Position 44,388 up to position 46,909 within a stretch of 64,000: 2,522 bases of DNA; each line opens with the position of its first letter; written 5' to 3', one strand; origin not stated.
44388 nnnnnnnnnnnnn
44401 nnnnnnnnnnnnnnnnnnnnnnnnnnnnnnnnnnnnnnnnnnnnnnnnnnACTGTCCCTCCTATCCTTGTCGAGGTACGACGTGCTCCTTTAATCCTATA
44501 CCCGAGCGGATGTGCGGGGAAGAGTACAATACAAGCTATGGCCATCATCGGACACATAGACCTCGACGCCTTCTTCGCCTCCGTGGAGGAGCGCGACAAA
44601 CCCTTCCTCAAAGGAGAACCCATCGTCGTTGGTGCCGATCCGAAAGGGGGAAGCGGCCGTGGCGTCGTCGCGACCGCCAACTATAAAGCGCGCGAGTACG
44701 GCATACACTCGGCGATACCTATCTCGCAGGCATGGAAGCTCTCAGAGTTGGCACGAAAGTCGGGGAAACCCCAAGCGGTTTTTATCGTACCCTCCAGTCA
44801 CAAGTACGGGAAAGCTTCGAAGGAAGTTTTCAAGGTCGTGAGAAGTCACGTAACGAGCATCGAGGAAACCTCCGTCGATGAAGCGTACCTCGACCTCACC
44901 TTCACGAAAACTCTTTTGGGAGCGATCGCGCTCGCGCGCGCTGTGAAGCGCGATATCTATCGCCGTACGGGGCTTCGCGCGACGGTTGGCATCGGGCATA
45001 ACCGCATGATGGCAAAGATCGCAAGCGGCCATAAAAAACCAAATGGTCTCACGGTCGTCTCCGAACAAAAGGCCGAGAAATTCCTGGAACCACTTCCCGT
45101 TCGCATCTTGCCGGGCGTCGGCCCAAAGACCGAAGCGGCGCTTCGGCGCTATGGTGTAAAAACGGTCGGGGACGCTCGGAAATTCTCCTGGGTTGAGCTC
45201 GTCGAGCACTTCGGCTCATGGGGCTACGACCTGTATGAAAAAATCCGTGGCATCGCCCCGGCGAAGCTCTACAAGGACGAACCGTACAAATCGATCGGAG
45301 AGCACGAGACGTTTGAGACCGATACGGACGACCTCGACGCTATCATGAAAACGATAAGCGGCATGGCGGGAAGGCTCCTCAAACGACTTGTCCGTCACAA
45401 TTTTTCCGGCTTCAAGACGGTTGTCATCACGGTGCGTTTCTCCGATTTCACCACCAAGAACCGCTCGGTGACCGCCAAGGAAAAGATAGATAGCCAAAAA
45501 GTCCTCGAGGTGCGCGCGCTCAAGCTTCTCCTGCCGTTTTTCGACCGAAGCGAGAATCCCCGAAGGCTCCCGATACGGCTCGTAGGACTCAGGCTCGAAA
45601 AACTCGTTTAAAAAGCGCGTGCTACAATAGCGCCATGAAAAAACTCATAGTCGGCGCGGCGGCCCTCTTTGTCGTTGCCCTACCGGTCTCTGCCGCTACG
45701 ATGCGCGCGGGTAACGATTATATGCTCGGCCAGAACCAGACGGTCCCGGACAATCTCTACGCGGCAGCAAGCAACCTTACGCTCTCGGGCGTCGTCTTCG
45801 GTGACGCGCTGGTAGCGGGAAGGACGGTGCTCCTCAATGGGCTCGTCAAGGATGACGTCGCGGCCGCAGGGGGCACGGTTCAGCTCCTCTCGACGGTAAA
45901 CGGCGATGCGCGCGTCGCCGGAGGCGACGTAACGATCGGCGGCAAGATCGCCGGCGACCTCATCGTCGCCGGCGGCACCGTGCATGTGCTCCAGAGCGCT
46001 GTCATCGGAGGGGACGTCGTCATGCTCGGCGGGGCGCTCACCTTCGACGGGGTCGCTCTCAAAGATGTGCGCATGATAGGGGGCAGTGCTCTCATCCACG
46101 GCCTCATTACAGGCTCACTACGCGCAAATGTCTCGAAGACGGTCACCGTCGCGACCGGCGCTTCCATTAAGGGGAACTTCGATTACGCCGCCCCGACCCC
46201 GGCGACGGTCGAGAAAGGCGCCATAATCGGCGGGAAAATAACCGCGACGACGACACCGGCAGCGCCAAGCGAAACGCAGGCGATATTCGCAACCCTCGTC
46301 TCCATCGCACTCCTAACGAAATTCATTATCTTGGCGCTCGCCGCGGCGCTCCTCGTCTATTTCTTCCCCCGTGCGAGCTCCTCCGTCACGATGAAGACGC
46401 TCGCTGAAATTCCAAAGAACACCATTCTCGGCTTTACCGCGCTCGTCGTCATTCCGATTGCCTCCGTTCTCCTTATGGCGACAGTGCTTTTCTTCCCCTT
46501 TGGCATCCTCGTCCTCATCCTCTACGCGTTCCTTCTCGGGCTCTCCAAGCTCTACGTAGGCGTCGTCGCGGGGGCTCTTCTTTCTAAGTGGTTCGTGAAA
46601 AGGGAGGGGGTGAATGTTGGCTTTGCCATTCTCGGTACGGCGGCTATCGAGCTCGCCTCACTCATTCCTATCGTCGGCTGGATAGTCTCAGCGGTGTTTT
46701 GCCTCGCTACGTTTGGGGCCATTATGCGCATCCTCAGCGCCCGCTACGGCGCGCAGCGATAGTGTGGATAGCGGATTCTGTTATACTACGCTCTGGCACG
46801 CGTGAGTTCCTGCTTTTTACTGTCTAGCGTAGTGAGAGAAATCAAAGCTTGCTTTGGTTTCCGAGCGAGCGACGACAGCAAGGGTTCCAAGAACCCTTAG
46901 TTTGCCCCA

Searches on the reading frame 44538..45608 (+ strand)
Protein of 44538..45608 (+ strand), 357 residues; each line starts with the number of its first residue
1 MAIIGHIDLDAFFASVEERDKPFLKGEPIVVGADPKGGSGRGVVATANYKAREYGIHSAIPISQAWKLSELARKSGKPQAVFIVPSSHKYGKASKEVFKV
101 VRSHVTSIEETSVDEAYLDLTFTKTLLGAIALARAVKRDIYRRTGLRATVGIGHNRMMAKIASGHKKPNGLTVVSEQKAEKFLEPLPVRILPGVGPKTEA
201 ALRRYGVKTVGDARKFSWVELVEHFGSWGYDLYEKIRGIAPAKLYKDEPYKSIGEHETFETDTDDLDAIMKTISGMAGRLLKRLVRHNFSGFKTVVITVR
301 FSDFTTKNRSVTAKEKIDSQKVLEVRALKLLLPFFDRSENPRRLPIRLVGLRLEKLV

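Call 54: search_protein_families(library=pfam, proteins=[window:44538-45608:+], max_evalue=0.00001)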
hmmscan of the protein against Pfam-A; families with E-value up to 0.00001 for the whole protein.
window:44538-45608:+ (357 aa): 4 families
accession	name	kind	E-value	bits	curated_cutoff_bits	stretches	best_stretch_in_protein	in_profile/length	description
PF00817.25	IMS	-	7.7e-40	136.6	23.2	1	7-163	1-147/148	impB/mucB/samB family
PF11799.13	IMS_C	-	9.7e-18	65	20.7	1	251-356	2-99/109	impB/mucB/samB family C-terminal domain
PF11798.14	IMS_HHH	-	1.2e-07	32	24.4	1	179-207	4-32/32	IMS family HHH motif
PF21999.2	IMS_HHH_1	-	3e-07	31.2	27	1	191-239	3-52/53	DNA polymerase-iota, thumb domain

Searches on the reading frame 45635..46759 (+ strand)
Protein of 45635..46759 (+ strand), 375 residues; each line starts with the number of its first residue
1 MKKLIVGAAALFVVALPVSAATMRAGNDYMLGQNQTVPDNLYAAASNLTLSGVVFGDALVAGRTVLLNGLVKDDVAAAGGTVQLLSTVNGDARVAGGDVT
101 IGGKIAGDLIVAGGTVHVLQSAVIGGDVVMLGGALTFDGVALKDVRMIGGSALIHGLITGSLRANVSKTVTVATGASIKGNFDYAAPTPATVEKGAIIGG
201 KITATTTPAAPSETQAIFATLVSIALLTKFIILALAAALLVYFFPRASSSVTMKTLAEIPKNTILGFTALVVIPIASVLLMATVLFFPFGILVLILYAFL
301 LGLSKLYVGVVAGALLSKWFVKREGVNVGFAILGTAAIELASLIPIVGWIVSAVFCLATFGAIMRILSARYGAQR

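Call 19: find_homologous_proteins(query=window:45635-46759:+, max_evalue=1e-10)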
Query window:45635-46759:+ (375 aa): 29 proteins with E <= 1e-10 among 8000 candidates.
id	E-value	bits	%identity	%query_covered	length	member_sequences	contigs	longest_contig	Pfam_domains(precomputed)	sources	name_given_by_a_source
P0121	8.7e-222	754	100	100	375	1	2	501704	PF26514.1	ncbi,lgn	-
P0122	6.4e-127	442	58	100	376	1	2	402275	PF26514.1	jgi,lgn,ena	-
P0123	3.3e-50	189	35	100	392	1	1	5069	PF26514.1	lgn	-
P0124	2.8e-44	170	32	100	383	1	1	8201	PF26514.1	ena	-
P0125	3.3e-44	170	33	96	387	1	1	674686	-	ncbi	-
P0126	6.9e-31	126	30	97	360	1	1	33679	PF26514.1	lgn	-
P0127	6.5e-30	123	32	90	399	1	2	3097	PF04519.20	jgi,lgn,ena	-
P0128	2.6e-28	117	32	93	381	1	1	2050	PF26514.1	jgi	jgi:hypothetical protein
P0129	1.4e-26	112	31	99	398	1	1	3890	PF26514.1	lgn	-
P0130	7.2e-26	109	30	86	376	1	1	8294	PF26514.1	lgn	-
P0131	1.1e-25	109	32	84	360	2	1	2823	PF26514.1,PF04519.20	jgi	jgi:cytoskeletal protein CcmA (bactofilin family)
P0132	1.1e-23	102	30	96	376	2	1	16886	PF26514.1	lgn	-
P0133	4.2e-23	100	32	85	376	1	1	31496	PF26514.1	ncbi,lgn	-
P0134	2.8e-20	91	27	82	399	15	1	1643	PF26514.1,PF04519.20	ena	-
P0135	1.4e-18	85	32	91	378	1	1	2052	PF26514.1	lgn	-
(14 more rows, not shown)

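Call 44: find_encoding_contigs(protein=P0125, flank=3000, max_places=2)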
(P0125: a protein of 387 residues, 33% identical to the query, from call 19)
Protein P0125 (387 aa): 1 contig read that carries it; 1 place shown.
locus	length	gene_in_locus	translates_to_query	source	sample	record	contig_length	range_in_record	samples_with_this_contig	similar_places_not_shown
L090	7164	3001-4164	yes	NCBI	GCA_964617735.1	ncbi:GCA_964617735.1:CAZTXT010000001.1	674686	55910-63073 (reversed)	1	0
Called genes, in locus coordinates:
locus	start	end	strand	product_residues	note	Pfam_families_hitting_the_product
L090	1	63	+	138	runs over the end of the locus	-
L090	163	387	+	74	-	-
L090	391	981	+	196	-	-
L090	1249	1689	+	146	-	-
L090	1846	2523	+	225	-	PF13462:Thioredoxin_4, PF01323:DSBA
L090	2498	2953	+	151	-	PF07884:VKOR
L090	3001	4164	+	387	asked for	-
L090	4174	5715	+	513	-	-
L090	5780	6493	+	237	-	PF00005:ABC_tran, PF02463:SMC_N (weak), PF13304:AAA_21 (faint)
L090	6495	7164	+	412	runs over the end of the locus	PF12704:MacB_PCD, PF02687:FtsX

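Call 45: find_encoding_contigs(protein=P0124, flank=3000, max_places=2)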
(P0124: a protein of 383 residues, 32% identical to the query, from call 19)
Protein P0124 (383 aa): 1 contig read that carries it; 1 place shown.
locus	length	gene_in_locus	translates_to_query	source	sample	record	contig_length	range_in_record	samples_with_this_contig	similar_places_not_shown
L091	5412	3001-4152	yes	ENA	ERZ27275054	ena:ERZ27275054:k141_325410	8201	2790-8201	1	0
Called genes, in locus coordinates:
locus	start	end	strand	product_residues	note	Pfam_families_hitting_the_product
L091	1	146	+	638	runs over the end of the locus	PF04041:Glyco_hydro_130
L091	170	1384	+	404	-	PF01078:Mg_chelatase (faint), PF05496:RuvB_N, PF07724:AAA_2 (weak), PF00004:AAA, PF07728:AAA_5, PF13173:AAA_14 (weak), PF16193:AAA_assoc_2, PF12002:MgsA_C, +1 more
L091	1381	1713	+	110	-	PF02643:DUF192 (weak)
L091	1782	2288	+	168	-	PF03734:YkuD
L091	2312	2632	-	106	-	-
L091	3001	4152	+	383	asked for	PF26514:DUF8173 (weak)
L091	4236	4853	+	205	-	-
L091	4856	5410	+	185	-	?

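Call 54: search_protein_families(library=pfam, proteins=[window:45635-46759:+], max_evalue=0.00001)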
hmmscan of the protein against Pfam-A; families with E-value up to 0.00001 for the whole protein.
window:45635-46759:+ (375 aa): 0 families
